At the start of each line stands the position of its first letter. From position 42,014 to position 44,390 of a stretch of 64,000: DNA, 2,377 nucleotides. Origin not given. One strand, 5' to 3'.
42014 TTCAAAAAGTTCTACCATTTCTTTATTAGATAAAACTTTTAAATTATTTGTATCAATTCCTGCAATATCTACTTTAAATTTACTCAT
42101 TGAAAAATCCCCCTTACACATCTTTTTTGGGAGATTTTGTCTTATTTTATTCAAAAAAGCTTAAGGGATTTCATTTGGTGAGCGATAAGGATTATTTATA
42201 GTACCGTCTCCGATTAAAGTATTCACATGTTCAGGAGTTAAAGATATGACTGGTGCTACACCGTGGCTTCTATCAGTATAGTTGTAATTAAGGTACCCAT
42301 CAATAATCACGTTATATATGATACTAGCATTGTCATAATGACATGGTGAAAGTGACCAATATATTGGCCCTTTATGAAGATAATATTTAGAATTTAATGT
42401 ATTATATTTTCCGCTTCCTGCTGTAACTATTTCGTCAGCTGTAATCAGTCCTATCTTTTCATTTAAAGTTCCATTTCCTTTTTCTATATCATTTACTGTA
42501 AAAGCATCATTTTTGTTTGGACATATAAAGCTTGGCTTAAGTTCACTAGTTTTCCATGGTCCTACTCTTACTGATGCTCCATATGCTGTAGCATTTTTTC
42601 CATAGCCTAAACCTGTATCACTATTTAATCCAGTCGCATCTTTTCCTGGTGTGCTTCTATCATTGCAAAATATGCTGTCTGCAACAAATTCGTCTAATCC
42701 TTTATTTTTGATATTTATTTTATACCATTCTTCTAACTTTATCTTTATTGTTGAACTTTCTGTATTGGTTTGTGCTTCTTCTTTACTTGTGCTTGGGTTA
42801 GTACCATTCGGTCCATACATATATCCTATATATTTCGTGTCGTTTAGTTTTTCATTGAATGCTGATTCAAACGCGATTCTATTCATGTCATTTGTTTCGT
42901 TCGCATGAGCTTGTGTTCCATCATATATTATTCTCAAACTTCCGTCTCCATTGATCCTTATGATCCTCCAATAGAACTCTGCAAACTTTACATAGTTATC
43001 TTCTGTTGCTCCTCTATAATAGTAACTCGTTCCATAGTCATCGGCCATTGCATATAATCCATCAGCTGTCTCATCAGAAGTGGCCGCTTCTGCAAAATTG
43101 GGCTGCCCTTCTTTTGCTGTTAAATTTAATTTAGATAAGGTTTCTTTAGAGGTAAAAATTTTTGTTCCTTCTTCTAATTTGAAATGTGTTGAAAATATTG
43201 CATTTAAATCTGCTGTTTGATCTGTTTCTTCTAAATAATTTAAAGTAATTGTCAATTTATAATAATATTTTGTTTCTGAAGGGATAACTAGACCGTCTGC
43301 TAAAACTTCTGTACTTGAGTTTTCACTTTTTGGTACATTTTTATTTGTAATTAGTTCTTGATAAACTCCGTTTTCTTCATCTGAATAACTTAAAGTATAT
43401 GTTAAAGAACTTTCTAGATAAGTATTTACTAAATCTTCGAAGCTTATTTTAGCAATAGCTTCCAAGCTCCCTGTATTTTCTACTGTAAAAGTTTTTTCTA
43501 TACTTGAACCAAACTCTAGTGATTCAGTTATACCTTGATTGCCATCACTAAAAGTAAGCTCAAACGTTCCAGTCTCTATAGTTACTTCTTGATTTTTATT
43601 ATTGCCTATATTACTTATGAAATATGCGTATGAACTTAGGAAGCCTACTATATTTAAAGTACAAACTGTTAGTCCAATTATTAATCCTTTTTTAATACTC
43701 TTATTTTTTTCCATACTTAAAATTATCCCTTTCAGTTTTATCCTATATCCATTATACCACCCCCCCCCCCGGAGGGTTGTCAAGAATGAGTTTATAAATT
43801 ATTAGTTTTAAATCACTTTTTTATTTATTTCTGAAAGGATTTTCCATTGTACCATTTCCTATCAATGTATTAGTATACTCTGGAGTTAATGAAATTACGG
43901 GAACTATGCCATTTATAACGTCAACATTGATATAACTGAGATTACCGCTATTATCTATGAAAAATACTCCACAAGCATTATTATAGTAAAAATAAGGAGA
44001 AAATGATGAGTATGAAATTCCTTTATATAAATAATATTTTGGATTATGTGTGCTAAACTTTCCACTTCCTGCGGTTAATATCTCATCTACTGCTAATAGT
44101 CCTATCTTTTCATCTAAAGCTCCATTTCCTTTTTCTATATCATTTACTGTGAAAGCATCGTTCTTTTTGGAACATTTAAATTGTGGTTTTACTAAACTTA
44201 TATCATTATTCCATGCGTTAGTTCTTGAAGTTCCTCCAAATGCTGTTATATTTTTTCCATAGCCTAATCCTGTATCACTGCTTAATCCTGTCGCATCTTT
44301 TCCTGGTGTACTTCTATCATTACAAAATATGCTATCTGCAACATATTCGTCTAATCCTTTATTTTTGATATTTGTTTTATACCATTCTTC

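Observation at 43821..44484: Promoterless, start-less 3' cassette of the TasA-like family adjacent to an expressed, possibly phase-variable copy: candidate gene-conversion donor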

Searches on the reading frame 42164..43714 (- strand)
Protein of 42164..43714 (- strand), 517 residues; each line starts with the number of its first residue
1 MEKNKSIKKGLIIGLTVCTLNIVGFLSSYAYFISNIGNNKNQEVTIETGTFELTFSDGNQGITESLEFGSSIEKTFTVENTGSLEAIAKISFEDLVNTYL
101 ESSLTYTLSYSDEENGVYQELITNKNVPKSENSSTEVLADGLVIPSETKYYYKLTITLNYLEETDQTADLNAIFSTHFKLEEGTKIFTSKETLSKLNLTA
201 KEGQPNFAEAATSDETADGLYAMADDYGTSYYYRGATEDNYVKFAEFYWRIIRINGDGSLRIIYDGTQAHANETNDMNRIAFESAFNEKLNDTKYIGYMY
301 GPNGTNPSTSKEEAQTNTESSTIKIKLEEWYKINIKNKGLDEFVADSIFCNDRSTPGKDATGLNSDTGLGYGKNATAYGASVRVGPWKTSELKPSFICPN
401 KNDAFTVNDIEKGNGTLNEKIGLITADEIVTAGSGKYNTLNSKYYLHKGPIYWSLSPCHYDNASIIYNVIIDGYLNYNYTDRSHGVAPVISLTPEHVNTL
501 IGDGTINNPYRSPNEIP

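Call 9: search_protein_families(library=pfam, proteins=[window:42164-43714:-], max_evalue=0.01)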
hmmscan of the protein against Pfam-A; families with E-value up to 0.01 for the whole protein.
window:42164-43714:- (517 aa): 0 families

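Call 13: find_homologous_proteins(query=window:42164-43714:-)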
Query window:42164-43714:- (517 aa): 3564 proteins with E <= 0.001 among 8000 candidates; the best 120 are listed.
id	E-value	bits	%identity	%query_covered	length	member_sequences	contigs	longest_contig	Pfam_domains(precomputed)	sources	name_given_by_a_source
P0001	0.0e+0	1155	100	100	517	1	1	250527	-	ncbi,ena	-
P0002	5.7e-246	835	50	97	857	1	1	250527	-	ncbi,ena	-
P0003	7.9e-192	657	59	99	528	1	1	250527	-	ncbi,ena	-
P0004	6.3e-190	651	58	98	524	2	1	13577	-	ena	-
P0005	1.3e-187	643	59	99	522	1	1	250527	-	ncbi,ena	-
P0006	7.4e-187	640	57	100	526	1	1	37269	-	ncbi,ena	-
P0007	5.0e-185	634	58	99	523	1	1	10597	-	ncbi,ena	-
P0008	4.4e-184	631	58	97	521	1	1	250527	-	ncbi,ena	-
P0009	8.6e-184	630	58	99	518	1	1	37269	-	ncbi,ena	-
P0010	3.6e-183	628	58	99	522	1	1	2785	-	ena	-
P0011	4.9e-182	625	57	99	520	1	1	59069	-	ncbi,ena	-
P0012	1.6e-181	623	58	99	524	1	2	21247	-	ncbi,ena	-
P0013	6.9e-181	621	56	99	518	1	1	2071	-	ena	-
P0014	9.3e-180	617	57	98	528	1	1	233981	-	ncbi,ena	-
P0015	1.1e-176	607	56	98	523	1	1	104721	-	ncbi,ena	-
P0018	3.4e-168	579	59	87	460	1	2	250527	-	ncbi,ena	-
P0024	1.7e-159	550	53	100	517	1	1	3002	PF12389.14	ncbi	-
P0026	2.3e-159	550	52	100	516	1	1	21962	PF12389.14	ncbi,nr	ncbi:MAG: hypothetical protein HFG33_00115 [Bacilli bacterium]|nr:hypothetical protein [Bacilli bact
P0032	6.2e-158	545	54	97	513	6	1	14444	PF12389.14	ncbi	-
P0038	9.6e-157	541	52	99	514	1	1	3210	PF12389.14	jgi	-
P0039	1.0e-156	541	52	100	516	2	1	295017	PF12389.14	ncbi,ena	-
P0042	6.0e-156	538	53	99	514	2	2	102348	PF12389.14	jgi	-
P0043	1.0e-155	538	52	99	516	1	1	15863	PF12389.14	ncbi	-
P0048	3.0e-155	536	52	99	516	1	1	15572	PF12389.14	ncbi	-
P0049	6.5e-155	535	52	99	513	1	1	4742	PF12389.14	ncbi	-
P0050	6.5e-155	535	57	65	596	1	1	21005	PF12389.14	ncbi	-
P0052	2.0e-154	533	52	100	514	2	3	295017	PF12389.14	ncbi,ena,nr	ncbi:MAG: hypothetical protein HFG33_00155 [Bacilli bacterium]|nr:hypothetical protein [Bacilli bact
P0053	3.3e-154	533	57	64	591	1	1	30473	PF12389.14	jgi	-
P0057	1.3e-153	531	51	100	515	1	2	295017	PF12389.14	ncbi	-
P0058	1.4e-153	531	51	99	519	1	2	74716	PF12389.14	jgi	-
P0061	3.3e-153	529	51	100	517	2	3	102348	PF12389.14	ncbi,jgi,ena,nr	ncbi:MAG: hypothetical protein HFG33_03115 [Bacilli bacterium]|nr:hypothetical protein [Bacilli bact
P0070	5.8e-152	525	51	99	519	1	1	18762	PF12389.14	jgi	-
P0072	6.5e-152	525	52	99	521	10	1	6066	PF12389.14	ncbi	-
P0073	1.3e-151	524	57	65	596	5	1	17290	PF12389.14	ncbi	-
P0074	2.3e-151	523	51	97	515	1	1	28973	PF12389.14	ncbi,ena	-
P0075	2.6e-151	523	51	99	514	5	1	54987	PF12389.14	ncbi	-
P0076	3.2e-151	523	55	64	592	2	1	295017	PF12389.14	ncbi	-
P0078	7.3e-151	522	54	66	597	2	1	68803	PF12389.14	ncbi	-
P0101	6.3e-148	512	54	65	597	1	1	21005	PF12389.14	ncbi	-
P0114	4.9e-146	506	54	65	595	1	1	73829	PF12389.14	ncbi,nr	ncbi:MAG: hypothetical protein HFG33_00630 [Bacilli bacterium]|nr:hypothetical protein [Bacilli bact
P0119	1.3e-145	504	60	62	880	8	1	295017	PF09479.17,PF12389.14,PF18998.7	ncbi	-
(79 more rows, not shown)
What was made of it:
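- Tried and rejected: The nearest relative of P3 is 59% identical (call 13).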

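Call 16: find_related_loci(query=window:42164-43714:-, collection=genome_contigs, flank=6000)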
Query window:42164-43714:- (517 aa) in genome_contigs; peptide patterns used: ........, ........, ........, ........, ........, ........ (x = any residue, [..] = any of these).
68 stretches matched a pattern; 5 encode a relative of the query (tblastn E <= 1e-3); 5 distinct loci.
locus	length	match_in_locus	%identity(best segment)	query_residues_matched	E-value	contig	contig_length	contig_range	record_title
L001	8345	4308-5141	45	220-511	6e-67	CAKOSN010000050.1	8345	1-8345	MAG: uncultured Bacilli bacterium isolate REFINED_METABAT215_TOP10_CONTIGS_1500_ASSEMBLY_K77_MERGED__Hadza_PheChl_Fiber-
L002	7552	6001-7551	62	1-437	1e-90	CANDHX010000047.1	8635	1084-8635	MAG TPA_asm: uncultured Tenericutes bacterium isolate ERR6760088_bin.52_metawrap_v1.3_MAG genome assembly, contig: ERZ12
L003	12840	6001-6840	40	213-510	8e-53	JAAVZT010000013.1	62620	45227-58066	MAG: Bacilli bacterium isolate ABMPRH_26_1 k141_669508, whole genome shotgun sequence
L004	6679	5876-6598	38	222-492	4e-40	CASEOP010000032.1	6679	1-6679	uncultured Mycoplasmatota bacterium isolate Batch6_idba_bin.906 genome assembly, contig: Batch6_idba_bin.906.fa_k87_6692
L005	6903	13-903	35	225-515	5e-39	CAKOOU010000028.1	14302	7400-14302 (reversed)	MAG: uncultured Bacilli bacterium isolate REFINED_METABAT215_TOP10_CONTIGS_1500_ASSEMBLY_K77_MERGED__Hadza_MoBio_hadza-I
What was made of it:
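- Tried and rejected: The genome-collection scan gave 5 distant loci (call 16).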

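Call 17: find_encoding_contigs(protein=P0001, flank=10000, max_places=3)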
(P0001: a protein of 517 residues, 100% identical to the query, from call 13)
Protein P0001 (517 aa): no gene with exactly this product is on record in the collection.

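Call 18: find_encoding_contigs(protein=P0002, flank=10000, max_places=3)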
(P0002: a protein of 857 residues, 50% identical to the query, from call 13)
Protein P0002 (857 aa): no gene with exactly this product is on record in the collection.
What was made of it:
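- On Gene-conversion antigenic variation locus (pilE/pilS, vlhA, vlsE type): The rest of the 250-kb contig could not be fetched (calls 17, 18).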

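Call 19: list_cluster_members(proteins=[P0001, P0003, P0018])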
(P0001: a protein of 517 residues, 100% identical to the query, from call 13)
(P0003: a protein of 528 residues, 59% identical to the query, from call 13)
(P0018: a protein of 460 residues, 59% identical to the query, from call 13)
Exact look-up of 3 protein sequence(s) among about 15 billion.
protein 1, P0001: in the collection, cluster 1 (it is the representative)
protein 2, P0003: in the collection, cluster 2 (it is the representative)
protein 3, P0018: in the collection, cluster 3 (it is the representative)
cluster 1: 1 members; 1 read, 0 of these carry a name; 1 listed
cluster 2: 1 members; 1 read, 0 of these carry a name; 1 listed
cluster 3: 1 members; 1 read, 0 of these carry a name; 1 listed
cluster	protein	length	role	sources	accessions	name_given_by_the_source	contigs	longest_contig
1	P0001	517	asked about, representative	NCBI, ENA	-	-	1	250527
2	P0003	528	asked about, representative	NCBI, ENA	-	-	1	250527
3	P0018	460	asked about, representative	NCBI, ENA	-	-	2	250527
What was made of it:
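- The contig is a MAG contig seen once (calls 13, 19).
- Tried and rejected: The cluster look-up gave no accession (call 19).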

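Call 27: find_encoding_contigs(protein=P0006, flank=10000, max_places=2)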
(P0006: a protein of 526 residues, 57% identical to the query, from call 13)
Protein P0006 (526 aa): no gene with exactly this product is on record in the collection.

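Call 28: find_encoding_contigs(protein=P0014, flank=10000, max_places=2)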
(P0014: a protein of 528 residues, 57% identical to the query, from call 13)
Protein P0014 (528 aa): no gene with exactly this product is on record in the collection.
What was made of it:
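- Tried and rejected: Fetching the rest of the 250-kb contig through P0001, P0002, P0006 and P0014 failed; they are not on record (calls 17, 18, 27, 28).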

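Call 29: find_encoding_contigs(protein=P0039, flank=10000, max_places=2)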
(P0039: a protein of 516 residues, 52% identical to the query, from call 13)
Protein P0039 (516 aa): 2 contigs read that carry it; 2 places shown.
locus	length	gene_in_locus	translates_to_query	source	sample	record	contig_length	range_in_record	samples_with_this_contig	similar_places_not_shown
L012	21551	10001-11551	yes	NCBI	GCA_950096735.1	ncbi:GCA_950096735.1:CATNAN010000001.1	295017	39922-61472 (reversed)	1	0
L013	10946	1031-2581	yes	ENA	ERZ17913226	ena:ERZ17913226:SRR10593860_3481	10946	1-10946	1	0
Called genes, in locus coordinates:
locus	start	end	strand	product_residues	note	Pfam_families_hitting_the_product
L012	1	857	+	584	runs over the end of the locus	PF00664:ABC_membrane, PF02463:SMC_N, PF00005:ABC_tran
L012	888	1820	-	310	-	PF02673:BacA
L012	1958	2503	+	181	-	-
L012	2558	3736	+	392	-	PF01512:Complex1_51K, PF13534:Fer4_17 (faint), PF14697:Fer4_21 (faint), PF00037:Fer4 (faint), PF12797:Fer4_2 (faint), PF13183:Fer4_8 (faint), PF13237:Fer4_10 (faint), PF13187:Fer4_9 (faint)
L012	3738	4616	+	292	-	PF03116:NQR2_RnfD_RnfE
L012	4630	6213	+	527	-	-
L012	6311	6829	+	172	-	-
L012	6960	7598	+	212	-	PF01863:YgjP-like, PF10263:SprT-like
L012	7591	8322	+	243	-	PF22435:MRM3-like_sub_bind, PF00588:SpoU_methylase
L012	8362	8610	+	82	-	PF00581:Rhodanese (weak)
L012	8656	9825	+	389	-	PF01098:FTSW_RODA_SPOVE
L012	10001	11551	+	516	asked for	PF12389:Peptidase_M73 (faint)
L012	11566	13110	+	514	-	-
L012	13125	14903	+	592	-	PF12389:Peptidase_M73 (faint)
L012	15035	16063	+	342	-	PF21016:RlmN_N, PF04055:Radical_SAM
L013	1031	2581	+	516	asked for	PF12389:Peptidase_M73 (faint)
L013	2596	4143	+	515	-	PF12389:Peptidase_M73 (faint)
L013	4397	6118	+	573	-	PF12389:Peptidase_M73 (weak)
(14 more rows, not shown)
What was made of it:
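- Tandem arrays of full-length family genes exist elsewhere (call 29). The family occurs in tandem arrays from which such a segment could be copied (call 29).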

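Call 30: search_protein_families(library=ncbifam, proteins=[window:42164-43714:-], max_evalue=0.1)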
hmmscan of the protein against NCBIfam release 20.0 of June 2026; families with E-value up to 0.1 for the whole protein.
window:42164-43714:- (517 aa): 0 families

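Call 31: search_solved_structures(query=window:42164-43714:-, max_evalue=1)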
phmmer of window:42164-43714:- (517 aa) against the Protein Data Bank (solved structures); distinct sequences matched with E-value up to 1: 2.
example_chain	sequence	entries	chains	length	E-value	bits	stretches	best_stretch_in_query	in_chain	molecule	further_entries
1rly_A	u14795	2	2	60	0.14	14.3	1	392-439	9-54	Transcription initiation factor IIB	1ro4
1dl6_A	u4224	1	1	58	0.16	14.2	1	392-438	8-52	TRANSCRIPTION FACTOR II B (TFIIB)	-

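Call 49: predict_structure(alignment_id=A1)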
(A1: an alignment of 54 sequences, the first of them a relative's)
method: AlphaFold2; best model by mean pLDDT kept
length: 517 residues; sequences in the alignment: 54
mean_pLDDT: 82.7   pTM: 0.71
mean pLDDT of the five models: 82.7, 82.0, 81.3, 80.3, 79.8
residues with pLDDT >= 90: 248; 70-90: 186; 50-70: 29; < 50: 54
segments of 3 or more residues with pLDDT < 50: 1-6, 8-11, 13-43, 45-51, 58-61
pLDDT, mean of each block of 10 residues (from residue 1): 47 43 30 33 43 50 59 81 77 82 85 87 81 82 82 86 76 77 75 92 90 95 90 96 98 95 97 94 92 84 72 76 93 98 94 92 94 94 87 86 84 82 97 93 95 96 95 94 97 95 96 89
secondary structure, 60 per line:
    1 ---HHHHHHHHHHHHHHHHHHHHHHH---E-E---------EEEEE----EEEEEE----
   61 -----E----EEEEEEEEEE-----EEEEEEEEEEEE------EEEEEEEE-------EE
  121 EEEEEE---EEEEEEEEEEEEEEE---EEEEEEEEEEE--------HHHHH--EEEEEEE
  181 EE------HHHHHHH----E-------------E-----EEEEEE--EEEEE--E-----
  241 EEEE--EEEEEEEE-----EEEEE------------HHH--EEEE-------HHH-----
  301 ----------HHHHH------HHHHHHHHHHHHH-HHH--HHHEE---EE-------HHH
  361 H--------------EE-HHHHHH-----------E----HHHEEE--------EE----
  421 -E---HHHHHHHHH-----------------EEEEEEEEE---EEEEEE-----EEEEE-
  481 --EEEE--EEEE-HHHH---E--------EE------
elements in order: H4-26 E42-46 E51-56 E71-80 E86-97 E104-111 E119-126 E130-144 E148-158 H167-171 E174-182 H189-195 E220-225 E228-232 E241-244 E247-254 E260-264 E282-285 H311-315 H322-334 H358-361 H379-384 E404-406 H426-434 E452-460 E464-469 E475-479 E483-486 E489-492 H494-497
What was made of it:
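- On TasA / camelysin (Pfam PF12389 Peptidase_M73): The AF2 model has pLDDT 82.7 (call 49).
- The break lies inside a domain, not at a module boundary (call 49).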

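Call 51: fold_search(model_id=the predicted structure, library=pdb)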
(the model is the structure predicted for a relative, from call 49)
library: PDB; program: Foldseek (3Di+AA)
matches with E <= 10: 1692; with E <= 0.001: 8
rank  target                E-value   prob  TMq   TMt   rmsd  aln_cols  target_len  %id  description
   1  8aur_A                2.4e-06  1.00  0.20  0.41  16.3       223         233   15  Cryo-EM structure of a TasA fibre (released 2022-11-30)
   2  8tzs                  7.1e-05  0.99  0.14  0.15  22.2       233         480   16  Structure of human WLS (released 2023-10-18)
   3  7fe0_A                3.9e-04  0.99  0.15  0.32  13.8       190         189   10  AvmM Catalyzes Macrocyclization in Alchivemycin A Biosynthesis (released 2021-09-01)
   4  7fe5_A                5.8e-04  0.98  0.15  0.32  13.6       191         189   10  AvmM Catalyzes Macrocyclization in Alchivemycin A Biosynthesis (released 2021-09-01)
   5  5e1r_C                5.8e-04  0.41  0.09  0.12  13.8       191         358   15  Crystal structure of pecan (carya illinoinensis) vicilin, a new food allergen (released 2016-08-10)
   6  7pnb_A                7.8e-04  0.98  0.15  0.32  14.9       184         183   12  Sulfolobus acidocaldarius 0406 filament. (released 2022-09-14)
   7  6ueh                  9.3e-04  0.99  0.14  0.15  10.7       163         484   13  Crystal structure of a ruminal GH26 endo-beta-1,4-mannanase (released 2020-03-11)
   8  1cau_A                9.3e-04  0.54  0.10  0.19  13.7       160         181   11  DETERMINATION OF THREE CRYSTAL STRUCTURES OF CANAVALIN BY MOLECULAR REPLACEMENT (released 1993-10-31)
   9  2df7_Q                1.1e-03  0.99  0.16  0.18  13.2       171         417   12  Crystal structure of infectious bursal disease virus VP2 subviral particle (released 2006-06-27)
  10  4y2l_D                1.1e-03  0.96  0.14  0.37  11.2       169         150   14  Structure of CFA/I pili major subunit CfaB trimer (released 2016-08-10)
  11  7uac_H                1.1e-03  0.63  0.15  0.14  13.9       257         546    9  Human pro-meprin alpha (zymogen state) (released 2022-11-02)
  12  7vrn_C                1.5e-03  0.97  0.16  0.20  13.1       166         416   15  Structure of infectious bursal disease virus Gt strain (released 2022-03-30)
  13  5e1r_D                1.6e-03  0.38  0.11  0.14  13.6       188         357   14  Crystal structure of pecan (carya illinoinensis) vicilin, a new food allergen (released 2016-08-10)
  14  7vrn_B                1.8e-03  0.99  0.17  0.20  12.7       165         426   16  Structure of infectious bursal disease virus Gt strain (released 2022-03-30)
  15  7vrn_I                1.9e-03  0.98  0.16  0.19  13.2       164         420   12  Structure of infectious bursal disease virus Gt strain (released 2022-03-30)
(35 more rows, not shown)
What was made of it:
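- On TasA / camelysin (Pfam PF12389 Peptidase_M73): Foldseek's top PDB hit is TasA fibre 8aur at E 2.4e-6, followed by archaeal TasA-like filaments (call 51).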

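Call 64: search_solved_structures(query=A1, max_evalue=1, show_alignments=2)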
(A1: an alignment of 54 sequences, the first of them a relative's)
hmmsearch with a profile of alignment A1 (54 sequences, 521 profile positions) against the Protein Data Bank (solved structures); distinct sequences matched with E-value up to 1: 3.
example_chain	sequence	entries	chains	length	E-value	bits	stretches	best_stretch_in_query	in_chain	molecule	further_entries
1rly_A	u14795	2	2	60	0.16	13.8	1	391-444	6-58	Transcription initiation factor IIB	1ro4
1dl6_A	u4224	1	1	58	0.2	13.5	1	393-443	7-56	TRANSCRIPTION FACTOR II B (TFIIB)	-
7qiw_F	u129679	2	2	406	0.33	12.8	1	308-342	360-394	Ribos_L4_asso_C domain-containing protein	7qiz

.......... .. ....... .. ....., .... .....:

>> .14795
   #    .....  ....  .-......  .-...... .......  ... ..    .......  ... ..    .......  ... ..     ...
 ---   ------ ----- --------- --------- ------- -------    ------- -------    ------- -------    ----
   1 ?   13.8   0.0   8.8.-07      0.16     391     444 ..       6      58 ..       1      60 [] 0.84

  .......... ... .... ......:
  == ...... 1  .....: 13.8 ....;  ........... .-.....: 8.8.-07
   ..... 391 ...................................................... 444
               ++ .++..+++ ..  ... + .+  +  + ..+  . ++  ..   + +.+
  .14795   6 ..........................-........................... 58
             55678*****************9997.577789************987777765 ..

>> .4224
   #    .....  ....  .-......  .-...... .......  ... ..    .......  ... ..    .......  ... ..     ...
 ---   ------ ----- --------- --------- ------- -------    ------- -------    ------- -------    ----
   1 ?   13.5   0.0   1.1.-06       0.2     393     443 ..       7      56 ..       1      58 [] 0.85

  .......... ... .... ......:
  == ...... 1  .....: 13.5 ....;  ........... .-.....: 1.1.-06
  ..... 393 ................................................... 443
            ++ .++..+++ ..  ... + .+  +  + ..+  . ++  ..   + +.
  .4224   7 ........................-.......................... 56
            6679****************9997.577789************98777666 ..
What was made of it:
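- Closest known: TasA fibre protein. Different: There is no significant sequence similarity to either (calls 31, 64).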

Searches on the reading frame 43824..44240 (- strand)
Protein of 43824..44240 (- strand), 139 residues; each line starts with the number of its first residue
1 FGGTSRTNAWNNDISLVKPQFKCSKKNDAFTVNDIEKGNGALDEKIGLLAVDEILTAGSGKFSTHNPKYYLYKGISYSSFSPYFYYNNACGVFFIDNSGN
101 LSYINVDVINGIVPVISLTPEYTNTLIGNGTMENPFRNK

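Call 67: find_homologous_proteins(query=window:43824-44240:-, max_evalue=1e-10)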
Query seq(139 aa) (139 aa): 2 proteins with E <= 1e-10 among 20 candidates.
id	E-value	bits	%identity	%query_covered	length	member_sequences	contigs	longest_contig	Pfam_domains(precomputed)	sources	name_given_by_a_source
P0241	4.0e-32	129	51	99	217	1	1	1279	-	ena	-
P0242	2.8e-28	116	50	87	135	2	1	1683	-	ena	-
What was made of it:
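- The best database relative of the 3' part is 51% identical (call 67).
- Tried and rejected: The fragment's 3' part has no relative above 51% (call 67).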
